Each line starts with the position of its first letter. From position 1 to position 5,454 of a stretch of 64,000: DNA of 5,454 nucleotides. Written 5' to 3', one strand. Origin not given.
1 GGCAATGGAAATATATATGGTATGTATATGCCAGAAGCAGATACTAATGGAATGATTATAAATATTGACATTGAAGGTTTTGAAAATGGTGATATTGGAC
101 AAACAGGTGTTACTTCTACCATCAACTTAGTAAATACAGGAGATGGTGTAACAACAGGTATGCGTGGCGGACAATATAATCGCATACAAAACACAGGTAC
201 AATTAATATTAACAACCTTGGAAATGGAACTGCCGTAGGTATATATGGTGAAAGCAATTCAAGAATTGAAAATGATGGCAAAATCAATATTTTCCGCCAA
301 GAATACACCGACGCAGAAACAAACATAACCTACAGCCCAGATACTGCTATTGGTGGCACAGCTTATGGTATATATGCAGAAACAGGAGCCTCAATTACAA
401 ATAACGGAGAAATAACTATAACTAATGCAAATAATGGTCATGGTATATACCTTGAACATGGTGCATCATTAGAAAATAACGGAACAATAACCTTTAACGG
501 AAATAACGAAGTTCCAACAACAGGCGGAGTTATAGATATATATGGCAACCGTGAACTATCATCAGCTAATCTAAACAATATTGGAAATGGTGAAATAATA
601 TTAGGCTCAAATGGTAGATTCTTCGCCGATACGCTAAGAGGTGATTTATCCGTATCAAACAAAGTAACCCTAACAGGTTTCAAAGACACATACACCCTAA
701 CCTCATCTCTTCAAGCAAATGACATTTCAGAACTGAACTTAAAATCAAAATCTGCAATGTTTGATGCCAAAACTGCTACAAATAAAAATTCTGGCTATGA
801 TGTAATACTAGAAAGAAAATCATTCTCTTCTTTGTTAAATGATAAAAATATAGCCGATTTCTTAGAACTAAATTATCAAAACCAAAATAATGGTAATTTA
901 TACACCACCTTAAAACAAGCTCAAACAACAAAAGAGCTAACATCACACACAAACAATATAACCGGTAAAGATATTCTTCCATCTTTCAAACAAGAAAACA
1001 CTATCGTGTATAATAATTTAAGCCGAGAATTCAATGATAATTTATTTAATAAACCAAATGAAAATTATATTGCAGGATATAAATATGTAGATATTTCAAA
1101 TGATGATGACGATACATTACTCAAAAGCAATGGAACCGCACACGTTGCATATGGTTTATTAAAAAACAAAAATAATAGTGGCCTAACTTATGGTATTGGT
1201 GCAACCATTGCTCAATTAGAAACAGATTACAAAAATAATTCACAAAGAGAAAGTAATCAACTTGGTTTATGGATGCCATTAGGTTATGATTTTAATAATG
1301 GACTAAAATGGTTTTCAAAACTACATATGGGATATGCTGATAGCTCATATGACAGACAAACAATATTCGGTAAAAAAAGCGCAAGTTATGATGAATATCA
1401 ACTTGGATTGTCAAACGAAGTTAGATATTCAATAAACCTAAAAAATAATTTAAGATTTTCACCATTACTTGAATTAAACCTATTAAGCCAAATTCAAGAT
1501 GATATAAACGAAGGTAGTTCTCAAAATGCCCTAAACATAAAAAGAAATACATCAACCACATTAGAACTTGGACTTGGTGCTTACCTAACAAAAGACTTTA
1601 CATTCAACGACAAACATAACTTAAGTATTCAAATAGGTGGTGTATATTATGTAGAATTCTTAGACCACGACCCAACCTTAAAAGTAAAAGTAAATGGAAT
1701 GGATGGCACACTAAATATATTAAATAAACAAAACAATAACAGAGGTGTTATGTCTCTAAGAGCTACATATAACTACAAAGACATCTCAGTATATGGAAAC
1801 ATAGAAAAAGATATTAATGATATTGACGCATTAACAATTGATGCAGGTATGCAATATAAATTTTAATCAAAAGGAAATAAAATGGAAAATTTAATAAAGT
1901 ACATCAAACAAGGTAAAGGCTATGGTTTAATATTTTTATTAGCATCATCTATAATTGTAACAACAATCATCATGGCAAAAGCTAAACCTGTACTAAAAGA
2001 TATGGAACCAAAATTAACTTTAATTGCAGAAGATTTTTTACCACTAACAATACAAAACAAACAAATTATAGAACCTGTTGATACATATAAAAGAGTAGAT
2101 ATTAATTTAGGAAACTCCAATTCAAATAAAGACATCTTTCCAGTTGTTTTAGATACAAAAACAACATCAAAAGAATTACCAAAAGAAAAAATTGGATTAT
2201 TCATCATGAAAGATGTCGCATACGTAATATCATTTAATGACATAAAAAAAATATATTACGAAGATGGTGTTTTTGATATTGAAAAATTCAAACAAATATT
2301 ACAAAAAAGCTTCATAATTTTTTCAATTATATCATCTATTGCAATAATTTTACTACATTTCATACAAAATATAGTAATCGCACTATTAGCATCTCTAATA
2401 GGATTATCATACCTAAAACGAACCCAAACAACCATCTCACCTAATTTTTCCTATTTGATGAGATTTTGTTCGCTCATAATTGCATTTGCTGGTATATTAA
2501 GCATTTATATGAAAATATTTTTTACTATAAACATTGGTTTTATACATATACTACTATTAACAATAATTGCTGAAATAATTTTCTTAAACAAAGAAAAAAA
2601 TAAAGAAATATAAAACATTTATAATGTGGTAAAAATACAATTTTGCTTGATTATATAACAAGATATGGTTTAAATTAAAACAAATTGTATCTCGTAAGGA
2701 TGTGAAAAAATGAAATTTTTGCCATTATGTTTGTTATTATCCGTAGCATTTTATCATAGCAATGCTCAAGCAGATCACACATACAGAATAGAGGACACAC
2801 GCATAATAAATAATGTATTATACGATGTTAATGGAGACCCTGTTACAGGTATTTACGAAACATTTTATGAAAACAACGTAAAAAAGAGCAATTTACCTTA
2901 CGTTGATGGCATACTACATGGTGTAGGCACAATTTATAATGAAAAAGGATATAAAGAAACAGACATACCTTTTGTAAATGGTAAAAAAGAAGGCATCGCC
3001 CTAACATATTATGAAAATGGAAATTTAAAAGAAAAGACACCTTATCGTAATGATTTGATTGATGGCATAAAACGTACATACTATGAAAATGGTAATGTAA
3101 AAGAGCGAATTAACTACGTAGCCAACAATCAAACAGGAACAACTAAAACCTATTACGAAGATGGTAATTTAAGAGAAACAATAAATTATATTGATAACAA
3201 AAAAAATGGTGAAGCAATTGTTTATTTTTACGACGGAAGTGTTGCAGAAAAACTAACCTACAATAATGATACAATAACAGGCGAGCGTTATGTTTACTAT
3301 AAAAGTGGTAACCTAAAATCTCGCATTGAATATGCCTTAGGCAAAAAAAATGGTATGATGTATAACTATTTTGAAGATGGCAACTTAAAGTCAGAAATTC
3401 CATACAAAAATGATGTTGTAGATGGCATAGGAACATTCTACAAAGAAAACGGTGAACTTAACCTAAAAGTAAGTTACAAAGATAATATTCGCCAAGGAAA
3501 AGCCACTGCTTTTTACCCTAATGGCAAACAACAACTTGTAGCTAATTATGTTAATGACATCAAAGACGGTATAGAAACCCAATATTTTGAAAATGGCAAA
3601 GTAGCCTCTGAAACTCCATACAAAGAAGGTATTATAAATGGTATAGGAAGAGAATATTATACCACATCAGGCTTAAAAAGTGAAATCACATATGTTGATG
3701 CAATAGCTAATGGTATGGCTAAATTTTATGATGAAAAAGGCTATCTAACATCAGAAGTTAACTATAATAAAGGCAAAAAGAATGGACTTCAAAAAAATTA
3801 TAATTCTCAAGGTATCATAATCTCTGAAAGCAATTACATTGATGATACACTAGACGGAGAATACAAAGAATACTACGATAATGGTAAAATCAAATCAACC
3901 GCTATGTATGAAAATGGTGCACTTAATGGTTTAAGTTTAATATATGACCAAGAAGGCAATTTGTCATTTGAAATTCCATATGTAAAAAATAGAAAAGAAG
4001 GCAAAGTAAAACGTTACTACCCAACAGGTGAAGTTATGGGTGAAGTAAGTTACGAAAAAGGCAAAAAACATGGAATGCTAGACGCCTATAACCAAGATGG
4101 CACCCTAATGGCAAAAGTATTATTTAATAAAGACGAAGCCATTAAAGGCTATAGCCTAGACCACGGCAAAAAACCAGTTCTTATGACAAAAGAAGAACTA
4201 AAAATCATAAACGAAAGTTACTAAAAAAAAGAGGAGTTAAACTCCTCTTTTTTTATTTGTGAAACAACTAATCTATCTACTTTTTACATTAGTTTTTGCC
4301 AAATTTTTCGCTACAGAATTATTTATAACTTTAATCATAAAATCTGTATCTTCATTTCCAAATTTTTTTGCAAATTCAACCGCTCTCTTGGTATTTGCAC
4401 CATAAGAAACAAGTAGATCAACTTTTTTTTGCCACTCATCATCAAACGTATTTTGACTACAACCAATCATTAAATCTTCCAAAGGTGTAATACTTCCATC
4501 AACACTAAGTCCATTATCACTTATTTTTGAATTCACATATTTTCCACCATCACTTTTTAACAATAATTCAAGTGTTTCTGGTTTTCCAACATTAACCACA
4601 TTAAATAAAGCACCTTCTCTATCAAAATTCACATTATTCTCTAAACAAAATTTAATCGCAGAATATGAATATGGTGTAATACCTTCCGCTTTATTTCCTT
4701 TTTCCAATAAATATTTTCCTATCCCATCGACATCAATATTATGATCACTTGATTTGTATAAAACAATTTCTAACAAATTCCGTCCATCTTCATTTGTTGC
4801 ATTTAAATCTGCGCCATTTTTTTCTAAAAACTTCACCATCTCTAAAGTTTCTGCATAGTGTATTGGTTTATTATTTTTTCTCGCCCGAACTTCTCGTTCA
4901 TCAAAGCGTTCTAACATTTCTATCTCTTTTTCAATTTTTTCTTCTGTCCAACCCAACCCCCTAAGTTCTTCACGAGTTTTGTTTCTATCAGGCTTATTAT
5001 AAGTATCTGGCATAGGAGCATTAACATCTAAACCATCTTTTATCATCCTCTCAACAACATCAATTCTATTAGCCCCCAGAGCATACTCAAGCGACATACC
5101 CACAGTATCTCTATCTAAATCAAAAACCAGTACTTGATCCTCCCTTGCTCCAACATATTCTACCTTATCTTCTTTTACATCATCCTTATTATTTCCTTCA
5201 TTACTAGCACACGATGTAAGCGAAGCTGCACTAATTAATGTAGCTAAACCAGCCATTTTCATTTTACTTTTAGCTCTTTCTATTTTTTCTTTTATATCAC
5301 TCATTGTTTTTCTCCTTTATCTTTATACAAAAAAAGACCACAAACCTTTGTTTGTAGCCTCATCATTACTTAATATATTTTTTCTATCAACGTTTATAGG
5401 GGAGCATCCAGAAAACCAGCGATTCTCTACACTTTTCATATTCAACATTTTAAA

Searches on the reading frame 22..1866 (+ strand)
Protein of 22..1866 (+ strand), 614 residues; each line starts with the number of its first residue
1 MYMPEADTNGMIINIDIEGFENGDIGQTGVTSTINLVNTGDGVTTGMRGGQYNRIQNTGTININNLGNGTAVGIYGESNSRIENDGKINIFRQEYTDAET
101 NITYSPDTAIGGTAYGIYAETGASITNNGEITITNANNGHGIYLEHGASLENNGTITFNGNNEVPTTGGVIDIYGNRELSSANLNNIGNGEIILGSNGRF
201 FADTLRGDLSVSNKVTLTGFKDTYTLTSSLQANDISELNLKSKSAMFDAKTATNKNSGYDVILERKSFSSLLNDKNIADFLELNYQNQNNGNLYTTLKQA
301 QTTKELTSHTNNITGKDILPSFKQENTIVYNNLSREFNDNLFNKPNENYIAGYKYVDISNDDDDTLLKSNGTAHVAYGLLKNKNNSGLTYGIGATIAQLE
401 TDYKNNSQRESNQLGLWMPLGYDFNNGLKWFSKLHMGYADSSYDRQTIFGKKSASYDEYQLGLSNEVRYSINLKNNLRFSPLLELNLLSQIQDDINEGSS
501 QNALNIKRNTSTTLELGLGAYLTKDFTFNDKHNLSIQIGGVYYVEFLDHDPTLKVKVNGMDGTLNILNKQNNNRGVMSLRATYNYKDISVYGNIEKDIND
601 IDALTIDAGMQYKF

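Call 24: search_protein_families(library=pfam, proteins=[window:22-1866:+], max_evalue=0.001)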
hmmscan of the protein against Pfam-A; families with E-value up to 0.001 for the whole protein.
window:22-1866:+ (614 aa): 1 family
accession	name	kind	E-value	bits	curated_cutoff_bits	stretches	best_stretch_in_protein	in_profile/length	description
PF03797.25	Autotransporter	-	5.6e-21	75.9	26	1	379-594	36-254/255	Autotransporter beta-domain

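Call 89: find_encoding_contigs(protein=window:22-1866:+, flank=10000, max_places=1)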
Protein window:22-1866:+ (614 aa): no gene with exactly this product is on record in the collection.
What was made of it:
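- Tried and rejected: An attempt to extend the window by looking up its first ORF failed, because that product is not on record (call 89).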

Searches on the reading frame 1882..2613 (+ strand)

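Call 24: search_protein_families(library=pfam, proteins=[window:1882-2613:+], max_evalue=0.001)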
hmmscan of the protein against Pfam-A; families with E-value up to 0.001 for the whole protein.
window:1882-2613:+ (243 aa): 1 family
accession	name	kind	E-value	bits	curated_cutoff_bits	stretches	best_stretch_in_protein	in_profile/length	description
PF06691.16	DUF1189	-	1.2e-06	28.7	28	1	4-229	14-238/244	Protein of unknown function (DUF1189)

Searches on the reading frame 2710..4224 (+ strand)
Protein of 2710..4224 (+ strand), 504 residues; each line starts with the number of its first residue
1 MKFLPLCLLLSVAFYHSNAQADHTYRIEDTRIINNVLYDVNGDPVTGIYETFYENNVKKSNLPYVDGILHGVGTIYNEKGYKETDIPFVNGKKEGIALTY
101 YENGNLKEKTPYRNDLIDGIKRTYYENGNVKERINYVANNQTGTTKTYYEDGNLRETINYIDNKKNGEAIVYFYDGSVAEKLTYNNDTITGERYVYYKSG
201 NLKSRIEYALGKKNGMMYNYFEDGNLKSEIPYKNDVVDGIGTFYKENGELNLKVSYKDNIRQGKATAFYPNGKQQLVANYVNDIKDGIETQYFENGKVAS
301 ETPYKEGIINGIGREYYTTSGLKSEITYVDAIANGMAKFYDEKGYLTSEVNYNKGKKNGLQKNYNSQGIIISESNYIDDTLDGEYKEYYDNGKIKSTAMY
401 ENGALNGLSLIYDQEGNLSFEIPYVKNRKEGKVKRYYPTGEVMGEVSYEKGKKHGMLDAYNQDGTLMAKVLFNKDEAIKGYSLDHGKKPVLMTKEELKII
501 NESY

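Call 24: search_protein_families(library=pfam, proteins=[window:2710-4224:+], max_evalue=0.001)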
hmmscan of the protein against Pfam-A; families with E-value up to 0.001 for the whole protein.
window:2710-4224:+ (504 aa): 1 family
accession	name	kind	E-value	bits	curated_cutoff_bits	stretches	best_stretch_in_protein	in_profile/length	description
PF07661.19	MORN_2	-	2.7e-57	184.4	29.6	4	381-402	1-22/22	MORN repeat variant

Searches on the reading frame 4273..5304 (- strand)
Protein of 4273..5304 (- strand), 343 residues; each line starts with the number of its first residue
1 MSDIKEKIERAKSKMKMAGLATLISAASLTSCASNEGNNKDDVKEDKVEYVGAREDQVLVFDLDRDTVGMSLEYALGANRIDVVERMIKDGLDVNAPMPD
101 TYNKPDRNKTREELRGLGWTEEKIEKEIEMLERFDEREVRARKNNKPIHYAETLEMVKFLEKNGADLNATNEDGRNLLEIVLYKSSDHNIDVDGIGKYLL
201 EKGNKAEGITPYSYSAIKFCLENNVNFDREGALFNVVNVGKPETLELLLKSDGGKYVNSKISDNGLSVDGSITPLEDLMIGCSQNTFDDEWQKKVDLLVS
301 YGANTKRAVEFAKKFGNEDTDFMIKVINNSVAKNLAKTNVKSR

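Call 24: search_protein_families(library=pfam, proteins=[window:4273-5304:-], max_evalue=0.001)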
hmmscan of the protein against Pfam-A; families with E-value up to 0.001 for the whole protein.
window:4273-5304:- (343 aa): 4 families
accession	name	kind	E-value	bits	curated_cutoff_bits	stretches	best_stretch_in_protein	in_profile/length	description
PF13637.12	Ank_4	-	7.9e-07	29.7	22.7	0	154-185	10-41/50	Ankyrin repeats (many copies)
PF12796.13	Ank_2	-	5.2e-06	27.4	27.3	0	153-219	9-70/90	Ankyrin repeats (3 copies)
PF13857.12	Ank_5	-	2e-05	25.3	27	0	146-180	18-55/56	Ankyrin repeats (many copies)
PF00023.36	Ank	-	2.7e-05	24.7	21.1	0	147-171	5-32/33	Ankyrin repeat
